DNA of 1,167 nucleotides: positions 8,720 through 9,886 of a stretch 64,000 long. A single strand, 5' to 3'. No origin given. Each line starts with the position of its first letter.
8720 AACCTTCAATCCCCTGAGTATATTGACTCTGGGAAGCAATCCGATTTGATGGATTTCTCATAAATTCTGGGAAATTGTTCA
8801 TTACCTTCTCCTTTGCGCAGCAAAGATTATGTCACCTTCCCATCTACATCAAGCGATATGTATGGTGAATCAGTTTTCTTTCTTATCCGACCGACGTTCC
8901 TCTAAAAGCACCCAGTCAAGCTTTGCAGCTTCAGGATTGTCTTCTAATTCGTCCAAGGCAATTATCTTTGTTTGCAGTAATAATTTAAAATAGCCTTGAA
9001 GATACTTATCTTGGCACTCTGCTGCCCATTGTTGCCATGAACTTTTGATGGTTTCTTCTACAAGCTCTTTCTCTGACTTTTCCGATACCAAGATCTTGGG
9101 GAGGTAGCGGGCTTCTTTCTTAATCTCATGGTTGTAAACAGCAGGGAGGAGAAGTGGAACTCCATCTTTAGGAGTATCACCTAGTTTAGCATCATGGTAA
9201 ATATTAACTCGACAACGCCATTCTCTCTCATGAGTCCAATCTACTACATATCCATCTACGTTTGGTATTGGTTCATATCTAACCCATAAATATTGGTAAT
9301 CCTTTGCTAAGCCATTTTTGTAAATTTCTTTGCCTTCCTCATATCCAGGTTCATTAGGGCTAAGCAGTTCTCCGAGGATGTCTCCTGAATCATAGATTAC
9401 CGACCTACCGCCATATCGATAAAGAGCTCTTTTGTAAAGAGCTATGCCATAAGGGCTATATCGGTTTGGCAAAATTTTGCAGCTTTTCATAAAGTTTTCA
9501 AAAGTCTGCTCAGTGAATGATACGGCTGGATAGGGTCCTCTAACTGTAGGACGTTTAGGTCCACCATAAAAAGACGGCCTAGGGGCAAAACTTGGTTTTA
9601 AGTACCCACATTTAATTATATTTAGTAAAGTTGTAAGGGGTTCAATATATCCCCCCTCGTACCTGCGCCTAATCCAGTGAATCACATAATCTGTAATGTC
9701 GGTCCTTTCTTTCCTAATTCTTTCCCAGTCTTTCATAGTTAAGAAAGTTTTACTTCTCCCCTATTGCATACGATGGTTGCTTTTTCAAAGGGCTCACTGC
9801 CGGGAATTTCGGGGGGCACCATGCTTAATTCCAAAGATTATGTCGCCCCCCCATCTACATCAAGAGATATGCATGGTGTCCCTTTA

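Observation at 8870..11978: Class-1 OLD-family ATPase/TOPRIM nuclease with a co-oriented unknown 288-aa partner in a small inserted block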

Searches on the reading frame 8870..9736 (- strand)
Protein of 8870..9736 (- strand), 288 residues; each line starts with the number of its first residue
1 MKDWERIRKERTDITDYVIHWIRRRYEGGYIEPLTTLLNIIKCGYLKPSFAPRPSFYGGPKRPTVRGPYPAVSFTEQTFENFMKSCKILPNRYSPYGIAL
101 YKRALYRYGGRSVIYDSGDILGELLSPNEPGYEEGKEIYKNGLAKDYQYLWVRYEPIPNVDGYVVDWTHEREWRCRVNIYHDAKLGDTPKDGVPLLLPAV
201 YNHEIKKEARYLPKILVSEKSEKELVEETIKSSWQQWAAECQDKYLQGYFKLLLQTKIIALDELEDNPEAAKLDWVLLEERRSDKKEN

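Call 3: search_protein_families(library=pfam, proteins=[window:8870-9736:-], max_evalue=0.01)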
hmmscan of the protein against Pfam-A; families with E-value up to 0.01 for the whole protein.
window:8870-9736:- (288 aa): 0 families

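Call 4: search_protein_families(library=padloc, proteins=[window:8870-9736:-], max_evalue=0.01)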
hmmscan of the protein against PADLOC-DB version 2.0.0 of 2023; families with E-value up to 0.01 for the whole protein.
window:8870-9736:- (288 aa): 0 families

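Call 5: search_protein_families(library=ncbifam, proteins=[window:8870-9736:-], max_evalue=0.01)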
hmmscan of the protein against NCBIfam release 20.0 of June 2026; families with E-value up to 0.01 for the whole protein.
window:8870-9736:- (288 aa): 0 families

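Call 12: find_homologous_proteins(query=window:8870-9736:-, max_evalue=0.001)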
Query window:8870-9736:- (288 aa): 108 proteins with E <= 0.001 among 1023 candidates.
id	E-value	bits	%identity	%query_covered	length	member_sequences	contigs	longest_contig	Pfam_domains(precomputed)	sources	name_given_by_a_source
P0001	3.4e-197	672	100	100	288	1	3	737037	-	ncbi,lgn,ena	-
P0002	5.4e-166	569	84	100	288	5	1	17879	-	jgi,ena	-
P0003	5.0e-163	560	86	100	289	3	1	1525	-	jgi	-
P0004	3.4e-162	557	83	100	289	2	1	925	-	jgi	jgi:hypothetical protein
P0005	6.6e-157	540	82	100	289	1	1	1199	-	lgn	-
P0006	1.0e-156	539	80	100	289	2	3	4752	-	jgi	jgi:hypothetical protein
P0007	2.0e-156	538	83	100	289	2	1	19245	-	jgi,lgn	jgi:hypothetical protein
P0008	9.9e-156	536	81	100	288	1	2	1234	-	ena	-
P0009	5.2e-154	530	82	100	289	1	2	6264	-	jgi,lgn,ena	-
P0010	4.1e-152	524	80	97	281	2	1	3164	-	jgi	-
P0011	8.0e-150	516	80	97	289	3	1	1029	-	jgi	-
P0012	4.9e-149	514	79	97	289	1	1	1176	-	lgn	-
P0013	3.0e-148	511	77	100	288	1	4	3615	-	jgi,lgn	-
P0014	6.8e-129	448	69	97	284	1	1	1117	-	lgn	-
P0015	1.0e-127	444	67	100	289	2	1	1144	-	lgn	-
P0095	1.0e-33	135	35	93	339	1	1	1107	PF10899.14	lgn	-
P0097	1.9e-29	121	36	92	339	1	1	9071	-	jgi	jgi:hypothetical protein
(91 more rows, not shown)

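Call 13: find_encoding_contigs(protein=window:8870-9736:-, flank=10000, max_places=10)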
Protein window:8870-9736:- (288 aa): 3 contigs read that carry it; 3 places shown.
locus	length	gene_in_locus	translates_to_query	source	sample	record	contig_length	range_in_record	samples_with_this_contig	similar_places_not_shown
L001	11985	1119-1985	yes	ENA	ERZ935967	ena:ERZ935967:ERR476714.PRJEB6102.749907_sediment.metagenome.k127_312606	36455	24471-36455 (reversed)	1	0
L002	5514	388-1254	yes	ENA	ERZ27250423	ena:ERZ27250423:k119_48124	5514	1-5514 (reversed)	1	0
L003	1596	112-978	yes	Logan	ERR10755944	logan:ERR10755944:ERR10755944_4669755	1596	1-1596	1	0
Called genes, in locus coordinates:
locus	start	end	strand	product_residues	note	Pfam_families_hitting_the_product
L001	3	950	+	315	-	?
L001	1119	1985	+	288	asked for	-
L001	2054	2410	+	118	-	PF05899:Cupin_3 (weak), PF07883:Cupin_2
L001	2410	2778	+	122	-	PF07883:Cupin_2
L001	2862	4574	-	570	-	PF01979:Amidohydro_1, PF07969:Amidohydro_3 (faint), PF13382:Adenine_deam_C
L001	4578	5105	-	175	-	PF00156:Pribosyltran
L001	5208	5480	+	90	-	-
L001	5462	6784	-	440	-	PF08245:Mur_ligase_M, PF27239:FOL3_C, PF02875:Mur_ligase_C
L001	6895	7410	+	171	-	PF07998:Peptidase_M54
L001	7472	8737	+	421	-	PF00108:Thiolase_N, PF02803:Thiolase_C, PF22691:Thiolase_C_1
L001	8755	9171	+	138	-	PF12172:zf-ChsH2, PF01796:OB_ChsH2_C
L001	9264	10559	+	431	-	PF00108:Thiolase_N, PF00109:ketoacyl-synt, PF00108:Thiolase_N, PF02803:Thiolase_C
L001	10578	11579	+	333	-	-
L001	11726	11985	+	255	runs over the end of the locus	PF00106:adh_short, PF08659:KR, PF13561:adh_short_C2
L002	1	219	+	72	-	?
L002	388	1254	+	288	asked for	-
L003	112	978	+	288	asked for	-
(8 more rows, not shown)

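Call 15: search_protein_families(library=pfam, alignment_id=A1, max_evalue=1)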
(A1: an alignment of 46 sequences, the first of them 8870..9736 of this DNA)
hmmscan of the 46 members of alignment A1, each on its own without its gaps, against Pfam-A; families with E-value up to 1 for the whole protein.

A. member 1, window:8870-9736:- (288 aa): 0 families

B. families by the number of members that match (of 46 scanned): 8 families
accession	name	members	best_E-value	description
PF10899.13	AbiGi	25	8.5e-06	Putative abortive phage resistance protein AbiGi, antitoxin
PF04677.20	CwfJ_C_1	1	0.044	Protein similar to CwfJ C-terminus 1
PF24912.1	SH3_TNRC18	1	0.17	TNRC18-like,(4.1.1) SH3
PF21831.1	DUF6891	1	0.17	Domain of unknown function (DUF6891)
PF07707.21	BACK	1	0.17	BTB And C-terminal Kelch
PF02911.23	Formyl_trans_C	1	0.19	Formyl transferase, C-terminal domain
PF03384.19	DUF287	1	0.22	Drosophila protein of unknown function, DUF287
PF24390.1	PRTase-CE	1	0.22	PRTase-CE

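Call 17: search_solved_structures(query=A1, max_evalue=10, show_alignments=2)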
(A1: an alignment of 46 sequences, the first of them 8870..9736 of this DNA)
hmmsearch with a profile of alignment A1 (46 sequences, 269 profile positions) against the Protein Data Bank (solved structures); distinct sequences matched with E-value up to 10: 4.
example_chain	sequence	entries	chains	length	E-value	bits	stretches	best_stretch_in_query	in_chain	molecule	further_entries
1f6f_B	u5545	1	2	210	0.29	13.5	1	123-169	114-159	PROLACTIN RECEPTOR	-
3npz_B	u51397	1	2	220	0.32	13.4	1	123-169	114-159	Prolactin receptor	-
3ew3_B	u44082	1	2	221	0.32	13.4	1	123-169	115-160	Prolactin receptor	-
4yqx_H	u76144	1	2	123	0.59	12.5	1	13-28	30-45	JES6-1 VH domain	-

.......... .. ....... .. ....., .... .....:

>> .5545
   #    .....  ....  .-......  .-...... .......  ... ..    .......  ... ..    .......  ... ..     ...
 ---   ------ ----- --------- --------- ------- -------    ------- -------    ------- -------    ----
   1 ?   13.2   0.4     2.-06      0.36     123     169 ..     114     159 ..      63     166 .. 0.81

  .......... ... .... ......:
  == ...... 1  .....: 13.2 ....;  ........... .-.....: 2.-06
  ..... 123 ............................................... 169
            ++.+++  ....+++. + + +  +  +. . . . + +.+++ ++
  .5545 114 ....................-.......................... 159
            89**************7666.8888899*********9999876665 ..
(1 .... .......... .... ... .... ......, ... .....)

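Call 18: find_related_loci(query=A1, collection=genome_contigs, flank=8000)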
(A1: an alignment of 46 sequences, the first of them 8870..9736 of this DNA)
Query A1 (288 aa) in genome_contigs; peptide patterns used: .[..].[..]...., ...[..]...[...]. (x = any residue, [..] = any of these).
440 stretches matched a pattern; 339 encode a relative of the query (tblastn E <= 1e-3); the best 80 are kept; 80 distinct loci.
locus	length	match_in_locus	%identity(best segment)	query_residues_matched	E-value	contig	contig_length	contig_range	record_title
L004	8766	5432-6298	80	1-288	3e-154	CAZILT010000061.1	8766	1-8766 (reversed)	MAG TPA_asm: uncultured Dehalococcoidales bacterium isolate SRP067234_co1_69 genome assembly, contig: k99_258766, whole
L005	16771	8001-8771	41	3-279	1e-58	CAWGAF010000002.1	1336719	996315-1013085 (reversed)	MAG: uncultured Chloroflexia bacterium isolate MFD04408.bin.2.19 genome assembly, contig: contig_36051, whole genome sho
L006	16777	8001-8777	40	1-279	3e-57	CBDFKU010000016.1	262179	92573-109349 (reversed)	MAG: Dehalococcoidia bacterium isolate a7bf128d-a2e1-49ec-b4e9-dcd6821f012d genome assembly, contig: contig_16, whole ge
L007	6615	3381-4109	39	1-280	2e-56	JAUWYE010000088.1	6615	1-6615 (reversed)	MAG: Dehalococcoidia bacterium isolate CSMAG_2702 CSMAG_2702_k141_918645_length_6615_cov_32.3074, whole genome shotgun s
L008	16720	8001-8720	41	2-261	8e-56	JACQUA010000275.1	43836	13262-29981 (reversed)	MAG: Chloroflexi bacterium isolate NC_groundwater_1425_Ag_S-0.65um_59_63 S_p65_S5_coassembly_k141_3207101, whole genome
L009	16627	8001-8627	43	2-231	4e-48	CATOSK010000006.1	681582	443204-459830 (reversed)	MAG: uncultured Dehalococcoidia bacterium isolate 8b0b6f7a-36e1-4cb0-bede-a28c8a76f2f9 genome assembly, contig: contig_6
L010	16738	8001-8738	37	2-279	1e-47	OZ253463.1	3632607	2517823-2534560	MAG: Chloroflexota bacterium isolate 29d2856e-e75a-4040-aa7f-32dfb5fb0cd3 genome assembly, chromosome: 1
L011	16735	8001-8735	37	5-269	2e-45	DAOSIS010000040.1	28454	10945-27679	MAG TPA_asm: Syntrophales bacterium isolate AMR_MDS_1695 NODE_1857_length_28454_cov_8.199831, whole genome shotgun seque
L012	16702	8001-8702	38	1-236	2e-44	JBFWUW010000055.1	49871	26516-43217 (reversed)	MAG: Pirellulales bacterium isolate CA_2019_TPBF_8 NODE_4543_length_49871_cov_5.927127_TPBF, whole genome shotgun sequen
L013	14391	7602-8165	45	1-178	3e-43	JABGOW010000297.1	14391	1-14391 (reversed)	MAG: Verrucomicrobia bacterium isolate co234_bin17 NODE_7347_length_14391_cov_5.304757, whole genome shotgun sequence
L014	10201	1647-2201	44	1-176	1e-41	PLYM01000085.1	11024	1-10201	MAG: Planctomycetaceae bacterium isolate palsa_1355 73.20120700_P3D.270_contig_269033, whole genome shotgun sequence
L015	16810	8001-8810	37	1-279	2e-38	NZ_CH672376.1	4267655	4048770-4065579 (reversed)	Blastopirellula marina DSM 3645 scf_1099463000751, whole genome shotgun sequence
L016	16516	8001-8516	44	5-193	1e-37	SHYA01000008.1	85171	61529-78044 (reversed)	MAG: Dehalococcoidia bacterium isolate Baikal-deep-G107 BACOMB-C827, whole genome shotgun sequence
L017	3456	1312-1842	38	6-186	4e-37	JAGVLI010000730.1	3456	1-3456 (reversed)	MAG: Planctomycetales bacterium isolate SW_37 c_000000044143, whole genome shotgun sequence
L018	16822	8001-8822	31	2-288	4e-35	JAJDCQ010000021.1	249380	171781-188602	MAG: Planctomycetota bacterium isolate OFTM393 OFTM393_20, whole genome shotgun sequence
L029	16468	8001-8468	34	25-174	2e-17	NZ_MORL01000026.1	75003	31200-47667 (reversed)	Arsenicibacter rosenii strain SM-1 scaffold26, whole genome shotgun sequence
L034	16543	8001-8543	35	7-174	4e-16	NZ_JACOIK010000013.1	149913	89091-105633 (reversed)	Sphingobacterium micropteri strain DN00404 NODE_13_length_149913_cov_39.775520, whole genome shotgun sequence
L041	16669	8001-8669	28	33-280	1e-14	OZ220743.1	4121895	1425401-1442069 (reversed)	MAG: Acidimicrobiales bacterium isolate dadfcd55-464f-4f03-9875-fa0eca1464b2 genome assembly, chromosome: 1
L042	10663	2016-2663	26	33-266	2e-14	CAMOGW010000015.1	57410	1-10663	MAG: uncultured Prevotella sp. isolate SRR873601_bin.143_metaWRAP_v1.3_MAG genome assembly, contig: NODE_1051_length_574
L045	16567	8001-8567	29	63-264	6e-14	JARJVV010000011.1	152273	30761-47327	Prevotella sp. B2-R-102 contig11, whole genome shotgun sequence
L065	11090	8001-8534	29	7-174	2e-12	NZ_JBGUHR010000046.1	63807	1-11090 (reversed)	MAG: Fibrobacter sp. isolate ruminal_MAG_346 ruminal_MAG_346_contig_0046, whole genome shotgun sequence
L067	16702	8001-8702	24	7-232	4e-12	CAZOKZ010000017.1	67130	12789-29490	MAG TPA_asm: uncultured Candidatus Sumerlaeota bacterium isolate SRP304446_co1_162 genome assembly, contig: NODE_252_len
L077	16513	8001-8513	31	11-174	2e-11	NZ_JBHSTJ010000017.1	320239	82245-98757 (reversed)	Pseudoalteromonas fenneropenaei strain CGMCC 1.15325 GCM70027015_40, whole genome shotgun sequence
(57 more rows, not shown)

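Call 24: predict_structure(alignment_id=A1)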
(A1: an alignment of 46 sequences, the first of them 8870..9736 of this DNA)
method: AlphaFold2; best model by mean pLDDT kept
length: 288 residues; sequences in the alignment: 46
mean_pLDDT: 89.1   pTM: 0.87
mean pLDDT of the five models: 89.1, 88.2, 87.4, 86.4, 86.4
residues with pLDDT >= 90: 193; 70-90: 72; 50-70: 18; < 50: 5
segments of 3 or more residues with pLDDT < 50: 284-288
pLDDT, mean of each block of 10 residues (from residue 1): 83 90 87 96 97 79 93 94 91 94 96 95 97 94 97 84 71 96 93 96 89 95 98 97 95 94 77 64 47
secondary structure, 60 per line:
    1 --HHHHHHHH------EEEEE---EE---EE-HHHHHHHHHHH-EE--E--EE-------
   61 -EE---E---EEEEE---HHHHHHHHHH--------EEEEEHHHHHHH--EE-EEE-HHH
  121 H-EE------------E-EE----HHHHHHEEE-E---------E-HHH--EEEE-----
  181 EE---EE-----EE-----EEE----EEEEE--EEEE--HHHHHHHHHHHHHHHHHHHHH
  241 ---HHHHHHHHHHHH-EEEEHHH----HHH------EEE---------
elements in order: H3-10 E17-21 H33-43 E71-75 H79-88 E97-101 H102-108 E114-116 H118-121 H145-150 E151-153 E172-175 E200-202 E207-211 E214-217 H220-240 H244-255 E257-260 E277-279

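Call 48: search_protein_families(library=pfam, alignment_id=A4, max_evalue=0.001)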
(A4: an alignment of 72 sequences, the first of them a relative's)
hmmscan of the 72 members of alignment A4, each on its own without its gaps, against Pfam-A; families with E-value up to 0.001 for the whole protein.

A. member 1, L006:7105-7959:+ (285 aa): 1 family
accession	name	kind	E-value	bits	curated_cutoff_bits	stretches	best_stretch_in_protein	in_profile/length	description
PF01678.24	DAP_epimerase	-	1.1e-56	190.5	34.7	2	3-125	1-119/121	Diaminopimelate epimerase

B. families by the number of members that match (of 72 scanned): 73 families (the first 25 are shown)
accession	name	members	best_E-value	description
PF01420.25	Methylase_S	5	2.8e-20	Type I restriction modification DNA specificity domain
PF04851.21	ResIII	2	6.5e-20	Type III restriction enzyme, res subunit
PF13191.12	AAA_16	2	1.2e-07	AAA ATPase domain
PF05729.18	NACHT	2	1.2e-05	NACHT domain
PF01642.28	MM_CoA_mutase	1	1.6e-237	Methylmalonyl-CoA mutase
PF02515.22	CoA_transf_3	1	1.5e-81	CoA-transferase family III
PF18766.7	SWI2_SNF2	1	6.3e-70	SWI2/SNF2 ATPase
PF13382.11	Adenine_deam_C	1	4.7e-66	Adenine deaminase C-terminal domain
PF02384.22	N6_Mtase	1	1.2e-58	N-6 DNA Methylase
PF01678.24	DAP_epimerase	1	1.1e-56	Diaminopimelate epimerase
PF18145.6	SAVED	1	7.5e-50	SMODS-associated and fused to various effectors sensor domain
PF01025.24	GrpE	1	1.6e-44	GrpE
PF02719.21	Polysacc_synt_2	1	4.1e-37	Polysaccharide biosynthesis protein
PF05105.17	Phage_holin_4_1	1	8.8e-37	Bacteriophage holin family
PF04313.20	HSDR_N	1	6.1e-36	Type I restriction enzyme R protein N terminus (HSDR_N)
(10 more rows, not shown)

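Call 61: search_protein_families(library=pfam, proteins=[L004:3885-4490:+, L004:4487-5005:+], max_evalue=0.0001)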
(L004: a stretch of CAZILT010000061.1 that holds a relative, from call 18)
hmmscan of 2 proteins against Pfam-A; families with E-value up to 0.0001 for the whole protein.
L004:3885-4490:+ (201 aa): 0 families

L004:4487-5005:+ (172 aa): 0 families

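Call 70: search_protein_families(library=pfam, alignment_id=A7, max_evalue=0.001)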
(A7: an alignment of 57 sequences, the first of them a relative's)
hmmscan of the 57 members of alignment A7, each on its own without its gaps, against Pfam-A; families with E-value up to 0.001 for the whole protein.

A. member 1, L021:3655-4536:+ (294 aa): 0 families

B. families by the number of members that match (of 57 scanned): 2 families
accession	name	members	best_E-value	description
PF14468.11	DUF4427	8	1.1e-40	Protein of unknown function (DUF4427)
PF10899.13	AbiGi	5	5.1e-05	Putative abortive phage resistance protein AbiGi, antitoxin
